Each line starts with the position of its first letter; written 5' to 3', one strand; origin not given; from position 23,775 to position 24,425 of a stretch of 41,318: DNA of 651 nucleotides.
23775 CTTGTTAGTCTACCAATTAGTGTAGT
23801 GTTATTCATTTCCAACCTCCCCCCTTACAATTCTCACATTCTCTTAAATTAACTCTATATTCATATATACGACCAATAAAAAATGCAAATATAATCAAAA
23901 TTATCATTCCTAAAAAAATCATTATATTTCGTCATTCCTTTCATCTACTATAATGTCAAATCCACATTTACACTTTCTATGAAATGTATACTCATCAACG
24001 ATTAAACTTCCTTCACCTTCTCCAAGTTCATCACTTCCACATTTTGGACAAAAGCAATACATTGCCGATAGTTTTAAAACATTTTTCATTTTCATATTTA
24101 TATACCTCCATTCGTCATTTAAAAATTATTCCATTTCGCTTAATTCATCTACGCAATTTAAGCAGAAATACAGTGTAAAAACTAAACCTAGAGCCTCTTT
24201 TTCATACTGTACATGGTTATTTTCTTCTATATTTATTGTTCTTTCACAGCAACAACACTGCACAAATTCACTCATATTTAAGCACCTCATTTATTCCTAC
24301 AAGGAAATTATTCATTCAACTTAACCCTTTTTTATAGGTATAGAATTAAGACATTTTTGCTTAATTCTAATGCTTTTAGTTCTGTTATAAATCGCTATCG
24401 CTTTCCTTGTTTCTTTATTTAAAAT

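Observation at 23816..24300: Cluster of unannotated small Cys-rich ORFs on the minus strand upstream of ssb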

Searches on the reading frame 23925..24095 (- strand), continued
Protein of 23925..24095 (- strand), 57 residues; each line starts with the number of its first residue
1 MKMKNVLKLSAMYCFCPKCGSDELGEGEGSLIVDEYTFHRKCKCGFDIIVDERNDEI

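Call 69: find_related_loci(query=A3, collection=viral_contigs, flank=4000)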
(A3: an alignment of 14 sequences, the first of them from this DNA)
Query A3 (57 aa) in viral_contigs; peptide patterns used: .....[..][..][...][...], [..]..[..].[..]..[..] (x = any residue, [..] = any of these).
600 stretches matched a pattern (row limit reached: there are more); 30 encode a relative of the query (tblastn E <= 1e-3); 30 distinct loci.
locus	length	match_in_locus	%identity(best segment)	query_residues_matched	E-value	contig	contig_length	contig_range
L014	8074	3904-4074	100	1-57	2e-35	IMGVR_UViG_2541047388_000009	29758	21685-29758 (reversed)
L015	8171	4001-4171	72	1-57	4e-26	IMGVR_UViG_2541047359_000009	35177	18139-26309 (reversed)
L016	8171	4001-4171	56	1-57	4e-22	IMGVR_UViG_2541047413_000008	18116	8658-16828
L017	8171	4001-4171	54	1-57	8e-22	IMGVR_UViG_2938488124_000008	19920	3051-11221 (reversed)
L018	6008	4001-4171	54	1-57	8e-22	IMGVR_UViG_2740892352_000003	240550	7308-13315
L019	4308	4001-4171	54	1-57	2e-21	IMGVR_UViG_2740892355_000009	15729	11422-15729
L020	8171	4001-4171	54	1-57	2e-21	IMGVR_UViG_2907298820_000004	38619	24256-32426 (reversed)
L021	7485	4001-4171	54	1-57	2e-21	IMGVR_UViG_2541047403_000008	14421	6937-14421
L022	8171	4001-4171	54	1-57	2e-21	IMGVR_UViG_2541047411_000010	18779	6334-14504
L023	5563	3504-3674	54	1-57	2e-21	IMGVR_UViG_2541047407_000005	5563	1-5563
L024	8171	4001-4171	54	1-57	2e-21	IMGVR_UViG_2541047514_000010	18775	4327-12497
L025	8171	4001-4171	54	1-57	3e-21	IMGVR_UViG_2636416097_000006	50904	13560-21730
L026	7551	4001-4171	54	1-57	3e-21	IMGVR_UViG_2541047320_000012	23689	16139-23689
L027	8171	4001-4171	54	1-57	3e-21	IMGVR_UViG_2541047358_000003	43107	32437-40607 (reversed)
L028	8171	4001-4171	54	1-57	1e-20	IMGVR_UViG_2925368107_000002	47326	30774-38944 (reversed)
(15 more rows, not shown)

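Call 74: search_protein_families(library=pfam, proteins=[L007:2674-3006:+], max_evalue=1)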
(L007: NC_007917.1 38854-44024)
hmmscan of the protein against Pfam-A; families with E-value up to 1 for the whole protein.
L007:2674-3006:+ (111 aa): 1 family
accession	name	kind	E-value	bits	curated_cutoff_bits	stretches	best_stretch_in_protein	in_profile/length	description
PF12166.14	Piezo_cap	-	0.054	13.5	26.9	1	5-68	224-287/298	Piezo non-specific cation channel, cap domain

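Call 75: search_protein_families(library=phrogs, proteins=[L007:2674-3006:+], max_evalue=0.1)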
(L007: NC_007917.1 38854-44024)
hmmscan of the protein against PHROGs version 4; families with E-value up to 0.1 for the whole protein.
L007:2674-3006:+ (111 aa): 5 families
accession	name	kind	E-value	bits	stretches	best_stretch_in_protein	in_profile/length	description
phrog_8001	-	unknown function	1.7e-72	241.8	1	1-111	1-111/111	-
phrog_6827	-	unknown function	1.5e-17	63.9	1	1-32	1-32/39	-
phrog_2999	-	unknown function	0.00033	22.2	1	68-107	68-106/108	-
phrog_3671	-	unknown function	0.032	15.4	1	2-60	10-61/87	-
phrog_5993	-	unknown function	0.082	14.1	0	51-101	10-63/84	-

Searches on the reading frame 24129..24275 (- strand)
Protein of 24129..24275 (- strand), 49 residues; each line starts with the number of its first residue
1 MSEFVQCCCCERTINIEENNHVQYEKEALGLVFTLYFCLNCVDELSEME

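Call 7: search_protein_families(library=pfam, proteins=[window:24129-24275:-], max_evalue=1)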
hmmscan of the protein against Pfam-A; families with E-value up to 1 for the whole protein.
seq(49 aa): 0 families

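Call 8: search_protein_families(library=phrogs, proteins=[window:24129-24275:-], max_evalue=0.1)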
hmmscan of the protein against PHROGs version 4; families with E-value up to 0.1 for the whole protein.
seq(49 aa): 1 family
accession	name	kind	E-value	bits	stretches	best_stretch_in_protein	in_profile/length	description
phrog_2569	-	unknown function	7.2e-26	91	1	1-49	1-49/58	-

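Call 17: search_dna_similar(query=window:24129-24275:-, collection=phages, mode=protein, max_evalue=0.01, max_rows=60)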
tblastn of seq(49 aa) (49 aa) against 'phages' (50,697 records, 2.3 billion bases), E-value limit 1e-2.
Records with a match: 13; places in all: 13; records where one place covers at least 80% of the query: 13.
Best place of each record, by identity: >=99% 4; 95-99% 3; 60-80% 4; <60% 2.
By first word of the organism name: Clostridium 9; Clostridioides 4.
By host as written in the record: Clostridium difficile 8; Clostridioides difficile 2; Clostridium difficile AIU 1; Clostridioides difficile ST632 1; - 1.
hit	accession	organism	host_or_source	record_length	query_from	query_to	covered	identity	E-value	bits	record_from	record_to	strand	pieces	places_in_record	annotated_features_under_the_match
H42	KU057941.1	Clostridium phage CDSH1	Clostridium difficile AIU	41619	1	49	100%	100.0%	9e-25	99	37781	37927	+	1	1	hypothetical protein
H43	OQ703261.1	Clostridioides phage AR1075-1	Clostridioides difficile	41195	1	49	100%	100.0%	9e-25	99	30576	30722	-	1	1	hypothetical protein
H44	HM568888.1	Clostridium phage phiCD38-2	Clostridium difficile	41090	1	49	100%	100.0%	9e-25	99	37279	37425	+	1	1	hypothetical protein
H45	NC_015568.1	Clostridium phage phiCD38-2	Clostridium difficile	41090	1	49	100%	100.0%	9e-25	99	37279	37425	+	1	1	hypothetical protein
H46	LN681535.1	Clostridium phage phiCD111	Clostridium difficile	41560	1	49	100%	98.0%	5e-24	97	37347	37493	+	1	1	conserved protein of unknown function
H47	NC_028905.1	Clostridium phage phiCD111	Clostridium difficile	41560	1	49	100%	98.0%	5e-24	97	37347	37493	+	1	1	hypothetical protein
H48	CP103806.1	Clostridioides phage Hain-Saunders-2022a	Clostridioides difficile ST632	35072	1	49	100%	98.0%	5e-24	97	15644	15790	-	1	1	hypothetical protein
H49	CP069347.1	Clostridioides phage pCD5401_3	soil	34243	1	49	100%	71.4%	4e-15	72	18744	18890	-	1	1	record has no annotation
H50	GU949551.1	Clostridium phage phiCD6356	Clostridium difficile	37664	1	47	96%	70.2%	1e-14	70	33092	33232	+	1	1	hypothetical protein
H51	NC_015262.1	Clostridium phage phiCD6356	Clostridium difficile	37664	1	47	96%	70.2%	1e-14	70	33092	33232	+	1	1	hypothetical protein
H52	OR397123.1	Clostridioides phage AR1074-1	Clostridioides difficile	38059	1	47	96%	63.8%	4e-13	66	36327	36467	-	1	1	hypothetical protein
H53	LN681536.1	Clostridium phage phiCD146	Clostridium difficile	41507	1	47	96%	55.3%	5e-8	52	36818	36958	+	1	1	conserved protein of unknown function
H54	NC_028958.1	Clostridium phage phiCD146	Clostridium difficile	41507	1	47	96%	55.3%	5e-8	52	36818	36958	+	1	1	hypothetical protein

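Call 30: find_homologous_proteins(query=window:24129-24275:-, max_evalue=0.001)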
Query seq(49 aa) (49 aa): 3 proteins with E <= 0.001 among 3 candidates.
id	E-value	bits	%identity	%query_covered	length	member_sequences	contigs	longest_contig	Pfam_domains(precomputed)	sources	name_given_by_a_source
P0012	7.0e-24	99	96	100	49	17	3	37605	-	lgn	-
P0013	2.7e-18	81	76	100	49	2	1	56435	-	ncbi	ncbi:TPA: hypothetical protein ACKOR7_002310 [Clostridioides difficile]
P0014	1.4e-17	79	79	96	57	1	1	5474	-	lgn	-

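Call 32: get_annotated_region(hit=H49, flank=2000)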
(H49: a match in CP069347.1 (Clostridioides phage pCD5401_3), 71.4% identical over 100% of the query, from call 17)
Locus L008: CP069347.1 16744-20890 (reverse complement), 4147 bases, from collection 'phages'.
description: Clostridioides phage pCD5401_3, complete sequence.
organism: Clostridioides phage pCD5401_3 (NCBI taxid 2801343)
taxonomy: Viruses; Duplodnaviria; Heunggongvirae; Uroviricota; Caudoviricetes; Sherbrookevirus
host: -; source: soil; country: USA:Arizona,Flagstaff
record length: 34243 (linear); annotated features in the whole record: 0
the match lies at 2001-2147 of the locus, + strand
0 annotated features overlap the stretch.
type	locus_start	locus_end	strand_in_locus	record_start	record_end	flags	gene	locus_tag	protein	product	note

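Call 33: get_annotated_region(hit=H52, flank=2000)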
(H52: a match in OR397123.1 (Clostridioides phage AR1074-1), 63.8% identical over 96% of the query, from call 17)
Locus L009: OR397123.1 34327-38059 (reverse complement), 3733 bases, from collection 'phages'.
description: Clostridioides phage AR1074-1, complete genome.
organism: Clostridioides phage AR1074-1 (NCBI taxid 3068252)
taxonomy: Viruses; Duplodnaviria; Heunggongvirae; Uroviricota; Caudoviricetes
host: Clostridioides difficile; source: Homo sapiens; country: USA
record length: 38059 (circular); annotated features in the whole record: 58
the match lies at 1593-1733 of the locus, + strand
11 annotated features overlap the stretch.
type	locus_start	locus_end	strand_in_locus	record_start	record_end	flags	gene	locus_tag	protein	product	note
CDS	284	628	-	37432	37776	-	-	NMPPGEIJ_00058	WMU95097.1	hypothetical protein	-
CDS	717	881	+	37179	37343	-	-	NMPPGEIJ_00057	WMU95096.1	hypothetical protein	-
CDS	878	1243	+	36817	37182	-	-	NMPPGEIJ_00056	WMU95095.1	hypothetical protein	-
CDS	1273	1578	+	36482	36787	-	-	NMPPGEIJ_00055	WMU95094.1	hypothetical protein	-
CDS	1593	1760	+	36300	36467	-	-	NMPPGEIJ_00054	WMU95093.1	hypothetical protein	-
CDS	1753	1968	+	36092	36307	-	-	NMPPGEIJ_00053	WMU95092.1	hypothetical protein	-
CDS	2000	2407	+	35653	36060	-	-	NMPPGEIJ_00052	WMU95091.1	single-stranded DNA-binding protein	-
CDS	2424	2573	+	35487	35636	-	-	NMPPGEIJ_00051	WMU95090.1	hypothetical protein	-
CDS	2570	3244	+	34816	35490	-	-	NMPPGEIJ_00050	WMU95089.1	hypothetical protein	-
CDS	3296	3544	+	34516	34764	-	-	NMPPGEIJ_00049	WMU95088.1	hypothetical protein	-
CDS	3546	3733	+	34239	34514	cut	-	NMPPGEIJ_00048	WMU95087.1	hypothetical protein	-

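Call 45: search_protein_representatives(alignment_id=A2)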
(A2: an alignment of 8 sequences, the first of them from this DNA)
Query: 8 sequences, 51 profile positions. Proteins with E-value up to 0.001 (for the whole library): 8; up to 1e-10: 3; up to 1e-30: 0. The best 8 are listed.
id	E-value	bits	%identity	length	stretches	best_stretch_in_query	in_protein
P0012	6.7e-27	108.9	-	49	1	1-49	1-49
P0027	4.9e-12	61.3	-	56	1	3-46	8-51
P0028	2.8e-11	58.9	-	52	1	1-46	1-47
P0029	1.1e-10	57.0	-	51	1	1-49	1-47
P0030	2.1e-09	52.9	-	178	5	6-22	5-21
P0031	7.8e-06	41.5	-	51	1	1-47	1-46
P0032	1.1e-05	41.0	-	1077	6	9-33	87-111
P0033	1.6e-05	40.5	-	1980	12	2-19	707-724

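Call 49: find_encoding_contigs(protein=P0027, flank=5000, max_places=2)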
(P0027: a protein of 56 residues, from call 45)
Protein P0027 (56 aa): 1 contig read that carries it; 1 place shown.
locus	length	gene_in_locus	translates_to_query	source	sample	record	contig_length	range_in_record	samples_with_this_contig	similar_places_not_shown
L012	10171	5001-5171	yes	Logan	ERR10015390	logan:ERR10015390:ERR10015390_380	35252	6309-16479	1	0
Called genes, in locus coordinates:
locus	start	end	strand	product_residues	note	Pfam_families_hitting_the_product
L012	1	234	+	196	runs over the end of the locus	PF01541:GIY-YIG (weak)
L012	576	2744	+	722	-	PF04851:ResIII, PF00270:DEAD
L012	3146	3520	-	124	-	PF01381:HTH_3, PF12844:HTH_19, PF13560:HTH_31 (weak)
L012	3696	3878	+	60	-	-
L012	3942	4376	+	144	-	-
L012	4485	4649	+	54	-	-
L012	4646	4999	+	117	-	-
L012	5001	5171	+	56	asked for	-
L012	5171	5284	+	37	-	-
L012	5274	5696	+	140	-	PF09643:YopX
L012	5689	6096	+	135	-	PF00436:SSB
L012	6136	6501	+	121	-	-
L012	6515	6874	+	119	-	-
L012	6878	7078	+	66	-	-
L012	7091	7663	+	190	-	-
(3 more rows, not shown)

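Call 50: find_encoding_contigs(protein=P0031, flank=5000, max_places=2)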
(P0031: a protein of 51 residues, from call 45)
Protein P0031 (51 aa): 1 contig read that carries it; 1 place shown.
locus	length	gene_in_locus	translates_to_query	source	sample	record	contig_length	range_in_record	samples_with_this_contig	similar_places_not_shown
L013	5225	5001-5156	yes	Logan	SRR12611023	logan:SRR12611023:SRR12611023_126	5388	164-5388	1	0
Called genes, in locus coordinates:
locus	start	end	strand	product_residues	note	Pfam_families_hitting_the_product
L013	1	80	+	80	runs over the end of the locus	?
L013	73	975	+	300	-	PF03837:RecT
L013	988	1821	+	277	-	-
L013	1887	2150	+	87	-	-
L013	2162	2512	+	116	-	-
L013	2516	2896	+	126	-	PF07453:NUMOD1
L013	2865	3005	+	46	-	-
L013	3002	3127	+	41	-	-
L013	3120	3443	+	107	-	-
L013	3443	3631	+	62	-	-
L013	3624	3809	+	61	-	-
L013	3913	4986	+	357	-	PF00145:DNA_methylase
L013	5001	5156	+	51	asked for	-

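Call 58: predict_structure(alignment_id=A4)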
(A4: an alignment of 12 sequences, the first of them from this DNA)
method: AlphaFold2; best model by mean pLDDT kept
length: 49 residues; sequences in the alignment: 12
mean_pLDDT: 86.4   pTM: 0.59
mean pLDDT of the five models: 86.4, 85.6, 84.6, 84.1, 81.3
residues with pLDDT >= 90: 19; 70-90: 27; 50-70: 3; < 50: 0
segments of 3 or more residues with pLDDT < 50: none
pLDDT, mean of each block of 10 residues (from residue 1): 82 86 90 91 83
secondary structure, 60 per line:
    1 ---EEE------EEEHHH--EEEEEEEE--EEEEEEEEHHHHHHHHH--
elements in order: E4-6 E13-15 E21-28 E31-38 H39-47

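Call 61: fold_search(model_id=the predicted structure, library=pdb)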
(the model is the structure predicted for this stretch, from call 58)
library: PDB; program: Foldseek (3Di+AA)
matches with E <= 10: 312; with E <= 0.001: 0
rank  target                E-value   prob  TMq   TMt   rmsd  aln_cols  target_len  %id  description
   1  9fs8_b                4.8e-01  0.84  0.59  0.34   5.3        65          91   15  Cryo-EM structure of Saccharolobus solfataricus 30S initiation complex bound to Ss-aEF1A-like mRNA (released 2025-01-15)
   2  6zu5_SAA              7.0e-01  0.89  0.65  0.36   4.5        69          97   10  Structure of the Paranosema locustae ribosome in complex with Lso2 (released 2020-11-04)
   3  7cpv_SV               7.0e-01  0.87  0.60  0.40   2.9        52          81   15  Cryo-EM structure of 80S ribosome from mouse testis (released 2022-02-02)
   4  5xxu_a                1.0e+00  0.77  0.63  0.35   3.6        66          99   12  Small subunit of Toxoplasma gondii ribosome (released 2017-08-30)
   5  6az1_Y                1.1e+00  0.85  0.67  0.41   2.3        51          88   14  Cryo-EM structure of the small subunit of Leishmania ribosome bound to paromomycin (released 2017-12-06)
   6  4v7e_Ba               1.1e+00  0.72  0.59  0.34   5.7        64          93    9  Model of the small subunit RNA based on a 5.5 A cryo-EM map of Triticum aestivum translating 80S ribosome (released 2014-07-09)
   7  9qpq_B                1.1e+00  0.38  0.39  0.10   4.3        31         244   13  The structure of the COPI leaf bound to GOLPH3 (released 2025-10-22)
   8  4v6w_AV               1.2e+00  0.54  0.56  0.37   4.3        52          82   15  Structure of the D. melanogaster 80S ribosome (released 2014-07-09)
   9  7s6h_A                1.3e+00  0.54  0.56  0.16   3.5        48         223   10  Human PARP1 deltaV687-E688 bound to NAD+ analog EB-47 and to a DNA double strand break. (released 2022-06-29)
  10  7s6h_C                1.4e+00  0.54  0.56  0.16   3.5        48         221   10  Human PARP1 deltaV687-E688 bound to NAD+ analog EB-47 and to a DNA double strand break. (released 2022-06-29)
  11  7p0h_A                2.1e+00  0.14  0.34  0.06   8.2        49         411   10  Crystal structure of Helicobacter pylori ComF fused to an artificial alphaREP crystallization helper(named B2) (released 2022-04-06)
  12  9c57_E                2.3e+00  0.20  0.44  0.06   8.7        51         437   12  Reconstituted P400 Subcomplex of the human TIP60 complex (released 2024-08-21)
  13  5cm2_Z                2.3e+00  0.04  0.22  0.09   8.7        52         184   15  Structure of Y. lipolytica Trm9-Trm112 complex, a methyltransferase modifying U34 in the anticodon loop of some tRNAs (released 2015-10-21)
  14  8g0h_C                2.5e+00  0.28  0.50  0.14   3.5        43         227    9  Human PARP1 deltaV687-E688 bound to UKTT5 (compound 10) and to a DNA double strand break. (released 2024-02-07)
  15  5zi8_A                2.5e+00  0.20  0.38  0.20   8.5        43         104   12  Crystal structure of the PadR-family transcriptional regulator Rv3488 of Mycobacterium tuberculosis H37Rv in complex w (released 2018-10-17)
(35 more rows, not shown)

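Call 64: search_protein_families(library=padloc, proteins=[window:24129-24275:-], max_evalue=1)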
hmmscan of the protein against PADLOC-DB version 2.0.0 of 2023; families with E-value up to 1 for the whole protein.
seq(49 aa): 0 families

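Call 65: search_protein_families(library=ncbifam, proteins=[window:24129-24275:-], max_evalue=1)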
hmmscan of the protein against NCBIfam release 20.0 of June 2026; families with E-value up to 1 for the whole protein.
seq(49 aa): 0 families

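Call 68: search_solved_structures(query=A4, max_evalue=10, show_alignments=2)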
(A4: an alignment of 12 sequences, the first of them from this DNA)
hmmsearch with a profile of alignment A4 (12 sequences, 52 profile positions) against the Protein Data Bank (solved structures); distinct sequences matched with E-value up to 10: 7.
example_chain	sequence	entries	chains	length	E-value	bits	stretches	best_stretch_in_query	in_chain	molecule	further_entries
1r3n_A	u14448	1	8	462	0.31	14.1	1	11-43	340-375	beta-alanine synthase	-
1r43_A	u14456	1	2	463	0.32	14.1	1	11-43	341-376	beta-alanine synthase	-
2v8v_A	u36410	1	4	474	0.33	14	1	11-43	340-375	BETA-ALANINE SYNTHASE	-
2v8g_A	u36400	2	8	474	0.33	14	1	11-43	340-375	BETA-ALANINE SYNTHASE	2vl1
2v8d_A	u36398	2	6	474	0.33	14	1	11-43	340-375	BETA-ALANINE SYNTHASE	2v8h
8hku_L34E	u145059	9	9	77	0.4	13.7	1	2-46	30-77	50S ribosomal protein L34e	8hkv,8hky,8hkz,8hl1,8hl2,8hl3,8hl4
8cuc_E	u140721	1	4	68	1.5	11.9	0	6-27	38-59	Sal-like protein 4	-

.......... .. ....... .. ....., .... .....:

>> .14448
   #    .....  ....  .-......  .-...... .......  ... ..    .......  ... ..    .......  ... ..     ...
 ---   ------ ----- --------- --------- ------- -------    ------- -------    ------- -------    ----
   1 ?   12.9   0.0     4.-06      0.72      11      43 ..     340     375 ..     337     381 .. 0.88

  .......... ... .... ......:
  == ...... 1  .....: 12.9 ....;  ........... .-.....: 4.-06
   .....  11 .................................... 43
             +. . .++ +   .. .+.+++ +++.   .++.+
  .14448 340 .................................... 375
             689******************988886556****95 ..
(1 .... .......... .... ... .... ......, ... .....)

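Call 70: find_related_loci(query=A4, collection=viral_contigs, flank=4000)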
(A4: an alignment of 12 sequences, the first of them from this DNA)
Query A4 (49 aa) in viral_contigs; peptide patterns used: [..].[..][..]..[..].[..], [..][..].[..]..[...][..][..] (x = any residue, [..] = any of these).
91 stretches matched a pattern; 11 encode a relative of the query (tblastn E <= 1e-3); 11 distinct loci.
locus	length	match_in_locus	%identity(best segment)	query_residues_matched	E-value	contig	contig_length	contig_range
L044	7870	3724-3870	100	1-49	3e-29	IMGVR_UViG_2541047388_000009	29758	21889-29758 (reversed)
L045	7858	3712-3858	100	1-49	3e-29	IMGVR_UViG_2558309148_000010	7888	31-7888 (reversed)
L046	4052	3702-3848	100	1-49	3e-29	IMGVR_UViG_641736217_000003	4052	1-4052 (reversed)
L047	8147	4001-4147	98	1-49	2e-28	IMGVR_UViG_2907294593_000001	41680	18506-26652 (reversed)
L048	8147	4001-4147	98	1-49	2e-28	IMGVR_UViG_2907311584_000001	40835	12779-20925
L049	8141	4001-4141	70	1-47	6e-19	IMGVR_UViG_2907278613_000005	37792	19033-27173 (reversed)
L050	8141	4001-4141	68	1-47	4e-18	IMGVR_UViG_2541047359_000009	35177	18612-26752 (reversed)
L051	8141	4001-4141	68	1-47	4e-18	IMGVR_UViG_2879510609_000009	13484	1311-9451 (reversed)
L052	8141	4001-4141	64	1-47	2e-17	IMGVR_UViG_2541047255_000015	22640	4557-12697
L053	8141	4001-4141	64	1-47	2e-17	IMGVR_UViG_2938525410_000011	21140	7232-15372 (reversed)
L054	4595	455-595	55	1-47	2e-12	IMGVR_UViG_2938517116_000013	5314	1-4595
